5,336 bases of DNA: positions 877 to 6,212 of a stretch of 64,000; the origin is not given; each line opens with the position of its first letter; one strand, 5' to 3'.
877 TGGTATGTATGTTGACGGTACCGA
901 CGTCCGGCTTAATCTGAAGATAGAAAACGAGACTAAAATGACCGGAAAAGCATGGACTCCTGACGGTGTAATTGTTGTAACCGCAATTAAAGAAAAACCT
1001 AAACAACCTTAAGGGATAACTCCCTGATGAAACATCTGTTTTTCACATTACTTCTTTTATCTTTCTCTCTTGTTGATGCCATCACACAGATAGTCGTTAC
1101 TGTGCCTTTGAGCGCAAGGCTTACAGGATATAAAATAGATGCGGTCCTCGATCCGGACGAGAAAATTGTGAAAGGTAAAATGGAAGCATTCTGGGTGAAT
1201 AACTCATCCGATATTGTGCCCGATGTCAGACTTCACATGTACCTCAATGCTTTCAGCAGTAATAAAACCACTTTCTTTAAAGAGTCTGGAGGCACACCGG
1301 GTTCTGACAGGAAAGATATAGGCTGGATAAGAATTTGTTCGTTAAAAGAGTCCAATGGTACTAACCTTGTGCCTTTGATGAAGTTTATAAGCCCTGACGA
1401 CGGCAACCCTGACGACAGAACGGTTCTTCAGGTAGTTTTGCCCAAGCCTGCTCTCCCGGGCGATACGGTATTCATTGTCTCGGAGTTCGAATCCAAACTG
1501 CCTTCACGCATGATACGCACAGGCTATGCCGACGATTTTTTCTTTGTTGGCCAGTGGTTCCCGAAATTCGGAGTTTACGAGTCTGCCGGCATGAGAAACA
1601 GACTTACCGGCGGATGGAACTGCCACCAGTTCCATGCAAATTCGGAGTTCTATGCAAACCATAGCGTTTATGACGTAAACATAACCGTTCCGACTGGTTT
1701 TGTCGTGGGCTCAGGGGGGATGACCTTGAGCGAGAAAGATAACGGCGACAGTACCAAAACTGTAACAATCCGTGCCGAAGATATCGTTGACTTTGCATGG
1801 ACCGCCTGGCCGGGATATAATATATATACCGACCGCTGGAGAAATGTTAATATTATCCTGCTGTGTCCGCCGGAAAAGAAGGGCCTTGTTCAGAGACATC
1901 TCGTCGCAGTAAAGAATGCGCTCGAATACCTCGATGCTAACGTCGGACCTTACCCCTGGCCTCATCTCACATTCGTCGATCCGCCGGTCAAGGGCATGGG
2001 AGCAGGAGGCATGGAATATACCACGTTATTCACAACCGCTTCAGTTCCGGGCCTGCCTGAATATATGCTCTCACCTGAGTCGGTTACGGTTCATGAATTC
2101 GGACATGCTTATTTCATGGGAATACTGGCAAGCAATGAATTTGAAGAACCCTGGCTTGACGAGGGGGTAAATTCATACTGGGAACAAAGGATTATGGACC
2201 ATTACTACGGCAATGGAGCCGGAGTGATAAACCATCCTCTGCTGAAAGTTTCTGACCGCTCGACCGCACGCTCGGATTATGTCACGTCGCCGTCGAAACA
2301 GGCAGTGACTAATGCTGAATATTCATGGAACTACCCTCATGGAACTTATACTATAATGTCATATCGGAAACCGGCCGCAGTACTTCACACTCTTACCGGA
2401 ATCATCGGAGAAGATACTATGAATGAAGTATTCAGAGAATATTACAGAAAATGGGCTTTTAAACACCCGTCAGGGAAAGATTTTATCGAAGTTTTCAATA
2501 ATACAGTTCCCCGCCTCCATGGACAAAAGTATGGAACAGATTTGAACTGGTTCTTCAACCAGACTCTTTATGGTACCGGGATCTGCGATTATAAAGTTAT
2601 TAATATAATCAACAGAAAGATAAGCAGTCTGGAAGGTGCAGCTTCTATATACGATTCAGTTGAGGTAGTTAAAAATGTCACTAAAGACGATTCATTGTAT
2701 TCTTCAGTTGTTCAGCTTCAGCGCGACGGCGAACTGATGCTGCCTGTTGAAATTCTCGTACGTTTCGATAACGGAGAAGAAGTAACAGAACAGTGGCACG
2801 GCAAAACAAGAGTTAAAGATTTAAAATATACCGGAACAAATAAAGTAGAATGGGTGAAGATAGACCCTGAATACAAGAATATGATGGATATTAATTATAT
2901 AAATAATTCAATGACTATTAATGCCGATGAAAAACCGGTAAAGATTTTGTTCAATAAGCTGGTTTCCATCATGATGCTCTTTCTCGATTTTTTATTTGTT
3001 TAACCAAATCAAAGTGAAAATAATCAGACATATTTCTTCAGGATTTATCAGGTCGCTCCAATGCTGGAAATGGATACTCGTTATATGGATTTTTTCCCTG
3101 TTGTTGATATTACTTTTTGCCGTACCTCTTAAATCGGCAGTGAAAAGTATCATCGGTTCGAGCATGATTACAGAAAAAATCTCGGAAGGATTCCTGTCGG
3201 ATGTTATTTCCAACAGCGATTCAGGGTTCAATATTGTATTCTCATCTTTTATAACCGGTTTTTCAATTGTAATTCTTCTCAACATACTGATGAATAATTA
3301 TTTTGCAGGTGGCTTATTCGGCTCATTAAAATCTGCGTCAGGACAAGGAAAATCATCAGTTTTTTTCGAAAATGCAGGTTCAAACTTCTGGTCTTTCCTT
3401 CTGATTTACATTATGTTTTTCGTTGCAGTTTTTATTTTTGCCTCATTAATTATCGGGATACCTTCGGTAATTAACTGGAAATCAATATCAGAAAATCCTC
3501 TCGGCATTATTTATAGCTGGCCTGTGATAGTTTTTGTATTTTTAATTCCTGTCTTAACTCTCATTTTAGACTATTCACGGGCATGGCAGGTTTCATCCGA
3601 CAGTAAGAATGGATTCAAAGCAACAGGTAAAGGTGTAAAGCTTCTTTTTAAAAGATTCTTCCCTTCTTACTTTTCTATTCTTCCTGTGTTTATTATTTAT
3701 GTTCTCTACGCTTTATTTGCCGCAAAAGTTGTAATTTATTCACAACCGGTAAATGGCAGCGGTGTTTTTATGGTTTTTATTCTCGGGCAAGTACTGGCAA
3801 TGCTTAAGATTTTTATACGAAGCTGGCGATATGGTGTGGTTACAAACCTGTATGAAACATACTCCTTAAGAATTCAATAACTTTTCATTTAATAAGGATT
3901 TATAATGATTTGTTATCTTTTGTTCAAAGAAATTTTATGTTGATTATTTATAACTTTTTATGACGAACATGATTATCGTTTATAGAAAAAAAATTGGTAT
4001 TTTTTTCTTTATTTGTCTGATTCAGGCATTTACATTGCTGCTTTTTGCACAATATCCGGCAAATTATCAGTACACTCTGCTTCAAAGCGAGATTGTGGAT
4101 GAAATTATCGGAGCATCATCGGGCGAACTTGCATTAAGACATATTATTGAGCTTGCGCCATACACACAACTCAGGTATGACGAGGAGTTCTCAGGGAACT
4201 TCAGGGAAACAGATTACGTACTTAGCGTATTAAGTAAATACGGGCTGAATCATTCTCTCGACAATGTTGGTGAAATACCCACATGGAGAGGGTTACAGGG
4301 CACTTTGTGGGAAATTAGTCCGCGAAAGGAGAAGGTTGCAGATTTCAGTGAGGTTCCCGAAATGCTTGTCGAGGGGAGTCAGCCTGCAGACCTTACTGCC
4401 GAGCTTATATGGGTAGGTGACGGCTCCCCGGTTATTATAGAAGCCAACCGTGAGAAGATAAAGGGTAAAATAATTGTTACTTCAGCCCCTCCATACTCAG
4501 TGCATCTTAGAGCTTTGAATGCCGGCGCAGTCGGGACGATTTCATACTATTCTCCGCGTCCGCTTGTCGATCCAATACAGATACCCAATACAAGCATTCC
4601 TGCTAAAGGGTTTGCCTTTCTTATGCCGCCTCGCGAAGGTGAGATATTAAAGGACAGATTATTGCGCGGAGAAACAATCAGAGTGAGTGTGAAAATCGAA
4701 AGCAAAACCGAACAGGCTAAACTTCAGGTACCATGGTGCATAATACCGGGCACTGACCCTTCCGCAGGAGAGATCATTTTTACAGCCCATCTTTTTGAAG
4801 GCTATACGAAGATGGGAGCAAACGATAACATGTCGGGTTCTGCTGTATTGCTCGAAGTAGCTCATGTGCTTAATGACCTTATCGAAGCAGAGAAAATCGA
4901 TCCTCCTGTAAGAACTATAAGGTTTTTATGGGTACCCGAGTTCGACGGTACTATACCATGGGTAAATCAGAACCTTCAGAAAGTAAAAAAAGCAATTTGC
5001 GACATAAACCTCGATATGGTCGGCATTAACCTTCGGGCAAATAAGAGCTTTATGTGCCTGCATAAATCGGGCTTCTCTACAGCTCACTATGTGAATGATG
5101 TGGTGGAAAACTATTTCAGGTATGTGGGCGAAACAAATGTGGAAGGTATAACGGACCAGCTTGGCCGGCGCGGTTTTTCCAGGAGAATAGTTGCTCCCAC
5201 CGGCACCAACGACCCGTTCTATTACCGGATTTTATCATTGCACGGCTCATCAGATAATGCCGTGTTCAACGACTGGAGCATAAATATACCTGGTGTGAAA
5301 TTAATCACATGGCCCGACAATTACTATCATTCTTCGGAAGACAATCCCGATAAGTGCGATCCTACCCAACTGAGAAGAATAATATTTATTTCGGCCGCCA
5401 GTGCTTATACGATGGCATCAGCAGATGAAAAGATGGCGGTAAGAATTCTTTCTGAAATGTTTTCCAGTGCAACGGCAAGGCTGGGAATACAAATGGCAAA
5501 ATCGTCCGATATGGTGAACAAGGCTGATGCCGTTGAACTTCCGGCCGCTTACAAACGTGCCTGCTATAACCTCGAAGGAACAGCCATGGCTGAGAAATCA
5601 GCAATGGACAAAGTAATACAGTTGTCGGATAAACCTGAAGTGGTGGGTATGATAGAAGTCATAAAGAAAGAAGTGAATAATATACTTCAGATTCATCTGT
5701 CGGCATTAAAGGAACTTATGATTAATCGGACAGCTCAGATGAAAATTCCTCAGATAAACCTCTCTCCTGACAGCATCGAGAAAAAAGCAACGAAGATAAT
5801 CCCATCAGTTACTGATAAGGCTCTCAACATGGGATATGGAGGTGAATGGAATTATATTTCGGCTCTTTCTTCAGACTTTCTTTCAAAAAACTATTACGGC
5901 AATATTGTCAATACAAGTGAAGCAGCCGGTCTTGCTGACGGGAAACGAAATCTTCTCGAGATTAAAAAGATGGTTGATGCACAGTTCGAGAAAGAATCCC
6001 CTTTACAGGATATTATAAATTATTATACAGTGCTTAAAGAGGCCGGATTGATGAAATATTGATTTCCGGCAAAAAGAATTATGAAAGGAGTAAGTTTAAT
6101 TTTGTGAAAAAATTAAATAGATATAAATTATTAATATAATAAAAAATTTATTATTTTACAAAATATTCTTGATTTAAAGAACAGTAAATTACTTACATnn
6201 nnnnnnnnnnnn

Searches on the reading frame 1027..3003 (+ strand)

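Call 51: search_protein_families(library=pfam, proteins=[window:1027-3003:+], max_evalue=0.00001)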
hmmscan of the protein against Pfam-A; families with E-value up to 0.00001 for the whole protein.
window:1027-3003:+ (658 aa): 1 family
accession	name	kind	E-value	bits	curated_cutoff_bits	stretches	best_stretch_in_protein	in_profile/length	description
PF01433.26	Peptidase_M1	-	6.4e-17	62.3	27.7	1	306-511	18-216/218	Peptidase family M1 domain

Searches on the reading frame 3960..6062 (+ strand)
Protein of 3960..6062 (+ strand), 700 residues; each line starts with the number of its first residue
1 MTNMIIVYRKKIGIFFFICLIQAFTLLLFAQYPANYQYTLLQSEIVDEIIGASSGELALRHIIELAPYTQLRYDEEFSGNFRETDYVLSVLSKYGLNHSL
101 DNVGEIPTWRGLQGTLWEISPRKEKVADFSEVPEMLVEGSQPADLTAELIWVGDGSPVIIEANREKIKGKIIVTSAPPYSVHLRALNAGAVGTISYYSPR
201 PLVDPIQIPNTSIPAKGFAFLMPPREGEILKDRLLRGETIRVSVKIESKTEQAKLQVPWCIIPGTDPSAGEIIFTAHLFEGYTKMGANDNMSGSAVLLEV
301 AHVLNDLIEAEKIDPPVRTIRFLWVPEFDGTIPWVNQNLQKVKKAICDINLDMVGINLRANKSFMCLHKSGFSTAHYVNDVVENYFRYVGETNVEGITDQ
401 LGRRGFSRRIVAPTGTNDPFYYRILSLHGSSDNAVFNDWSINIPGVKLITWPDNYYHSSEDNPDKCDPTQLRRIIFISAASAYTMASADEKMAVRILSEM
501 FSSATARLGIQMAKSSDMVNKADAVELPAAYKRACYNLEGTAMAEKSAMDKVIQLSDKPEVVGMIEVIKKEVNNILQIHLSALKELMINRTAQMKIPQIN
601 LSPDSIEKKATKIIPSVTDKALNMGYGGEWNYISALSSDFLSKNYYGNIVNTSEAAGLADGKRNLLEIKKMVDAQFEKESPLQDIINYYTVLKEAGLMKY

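Call 51: search_protein_families(library=pfam, proteins=[window:3960-6062:+], max_evalue=0.00001)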
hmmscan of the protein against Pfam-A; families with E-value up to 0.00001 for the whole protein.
window:3960-6062:+ (700 aa): 2 families
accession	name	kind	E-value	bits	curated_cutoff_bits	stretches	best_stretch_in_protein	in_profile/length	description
PF04389.22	Peptidase_M28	-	1.1e-15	58.3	21.3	1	262-479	6-190/193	Peptidase family M28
PF16254.10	DUF4910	-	1.6e-09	37.4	26.6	1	250-356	51-146/247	Domain of unknown function (DUF4910)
